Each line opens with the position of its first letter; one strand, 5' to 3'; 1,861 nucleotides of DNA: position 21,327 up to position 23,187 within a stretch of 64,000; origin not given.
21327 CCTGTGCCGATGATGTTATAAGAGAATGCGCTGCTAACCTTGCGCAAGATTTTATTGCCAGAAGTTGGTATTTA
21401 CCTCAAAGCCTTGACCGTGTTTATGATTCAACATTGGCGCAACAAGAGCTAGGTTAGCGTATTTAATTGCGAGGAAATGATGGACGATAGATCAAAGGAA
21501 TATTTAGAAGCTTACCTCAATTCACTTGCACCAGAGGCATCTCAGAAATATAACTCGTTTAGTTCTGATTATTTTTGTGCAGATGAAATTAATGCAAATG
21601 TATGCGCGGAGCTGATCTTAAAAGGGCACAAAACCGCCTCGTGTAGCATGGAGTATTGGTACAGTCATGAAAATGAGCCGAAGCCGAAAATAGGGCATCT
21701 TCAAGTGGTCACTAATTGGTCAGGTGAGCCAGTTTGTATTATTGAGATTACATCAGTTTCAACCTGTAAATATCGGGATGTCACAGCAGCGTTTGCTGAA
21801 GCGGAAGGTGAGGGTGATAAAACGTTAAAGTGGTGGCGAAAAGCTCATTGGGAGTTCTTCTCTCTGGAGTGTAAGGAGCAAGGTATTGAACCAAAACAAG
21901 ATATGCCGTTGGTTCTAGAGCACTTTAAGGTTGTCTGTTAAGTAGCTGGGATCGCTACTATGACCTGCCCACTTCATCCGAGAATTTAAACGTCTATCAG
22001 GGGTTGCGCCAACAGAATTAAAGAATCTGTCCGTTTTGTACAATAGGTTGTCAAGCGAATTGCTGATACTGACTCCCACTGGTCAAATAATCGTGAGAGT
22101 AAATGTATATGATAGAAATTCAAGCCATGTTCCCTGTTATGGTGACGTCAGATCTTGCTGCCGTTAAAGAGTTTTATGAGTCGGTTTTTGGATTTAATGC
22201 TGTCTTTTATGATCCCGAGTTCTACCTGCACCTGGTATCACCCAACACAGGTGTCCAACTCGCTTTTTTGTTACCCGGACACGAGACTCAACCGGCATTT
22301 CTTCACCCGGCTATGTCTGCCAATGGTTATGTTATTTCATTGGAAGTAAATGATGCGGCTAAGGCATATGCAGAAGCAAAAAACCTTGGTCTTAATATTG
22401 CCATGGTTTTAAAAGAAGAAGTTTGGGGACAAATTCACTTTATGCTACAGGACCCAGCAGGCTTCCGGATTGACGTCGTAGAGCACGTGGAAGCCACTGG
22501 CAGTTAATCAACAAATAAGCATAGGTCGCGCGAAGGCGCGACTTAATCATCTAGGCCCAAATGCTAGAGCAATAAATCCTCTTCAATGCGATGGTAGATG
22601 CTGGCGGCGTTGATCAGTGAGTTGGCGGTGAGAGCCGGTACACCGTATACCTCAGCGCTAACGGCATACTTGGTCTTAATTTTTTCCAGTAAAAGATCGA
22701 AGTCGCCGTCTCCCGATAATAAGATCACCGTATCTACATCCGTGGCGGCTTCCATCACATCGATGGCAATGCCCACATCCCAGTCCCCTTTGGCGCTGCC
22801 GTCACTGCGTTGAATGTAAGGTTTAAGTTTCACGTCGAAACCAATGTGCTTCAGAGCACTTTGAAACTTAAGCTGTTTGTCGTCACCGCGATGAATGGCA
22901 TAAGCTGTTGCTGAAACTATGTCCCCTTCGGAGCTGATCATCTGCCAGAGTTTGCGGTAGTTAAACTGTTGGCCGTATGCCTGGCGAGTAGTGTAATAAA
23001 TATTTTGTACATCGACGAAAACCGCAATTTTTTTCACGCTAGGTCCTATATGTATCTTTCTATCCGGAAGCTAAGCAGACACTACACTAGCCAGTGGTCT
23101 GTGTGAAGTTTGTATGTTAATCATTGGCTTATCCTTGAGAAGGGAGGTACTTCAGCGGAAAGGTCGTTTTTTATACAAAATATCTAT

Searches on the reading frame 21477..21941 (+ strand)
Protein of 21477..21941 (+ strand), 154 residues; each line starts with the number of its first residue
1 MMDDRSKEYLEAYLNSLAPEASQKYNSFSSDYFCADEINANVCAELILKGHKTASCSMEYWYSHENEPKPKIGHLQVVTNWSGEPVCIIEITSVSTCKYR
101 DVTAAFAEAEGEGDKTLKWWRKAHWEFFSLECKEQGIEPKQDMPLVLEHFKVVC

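Call 38: search_protein_families(library=pfam, proteins=[window:21477-21941:+], max_evalue=0.0001)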
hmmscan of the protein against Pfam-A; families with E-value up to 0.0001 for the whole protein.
window:21477-21941:+ (154 aa): 1 family
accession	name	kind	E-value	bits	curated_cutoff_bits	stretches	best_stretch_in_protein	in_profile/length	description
PF04266.20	ASCH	-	6.7e-26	91.4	21.2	1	43-153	7-102/103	ASCH domain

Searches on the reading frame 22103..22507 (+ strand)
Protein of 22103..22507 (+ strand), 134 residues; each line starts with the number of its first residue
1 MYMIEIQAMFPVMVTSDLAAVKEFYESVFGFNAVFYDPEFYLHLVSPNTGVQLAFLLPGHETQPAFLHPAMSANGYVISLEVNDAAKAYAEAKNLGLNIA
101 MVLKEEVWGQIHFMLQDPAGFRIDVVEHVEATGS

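Call 38: search_protein_families(library=pfam, proteins=[window:22103-22507:+], max_evalue=0.0001)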
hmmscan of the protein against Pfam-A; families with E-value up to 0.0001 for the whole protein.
window:22103-22507:+ (134 aa): 1 family
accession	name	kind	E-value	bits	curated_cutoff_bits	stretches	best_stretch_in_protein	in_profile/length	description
PF00903.31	Glyoxalase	-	1.3e-12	48.6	20.6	1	13-124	7-120/121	Glyoxalase/Bleomycin resistance protein/Dioxygenase superfamily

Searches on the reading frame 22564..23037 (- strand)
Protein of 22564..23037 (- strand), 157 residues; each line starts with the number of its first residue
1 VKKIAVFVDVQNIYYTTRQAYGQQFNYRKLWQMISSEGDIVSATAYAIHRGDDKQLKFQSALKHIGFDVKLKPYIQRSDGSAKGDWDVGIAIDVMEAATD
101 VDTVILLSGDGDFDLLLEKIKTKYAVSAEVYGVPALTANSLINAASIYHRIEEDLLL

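Call 38: search_protein_families(library=pfam, proteins=[window:22564-23037:-], max_evalue=0.0001)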
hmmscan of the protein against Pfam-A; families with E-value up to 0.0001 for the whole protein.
window:22564-23037:- (157 aa): 1 family
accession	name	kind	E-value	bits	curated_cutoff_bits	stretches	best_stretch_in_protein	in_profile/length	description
PF01936.24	NYN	-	3.6e-42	144.7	24.2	1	3-150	1-143/145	NYN domain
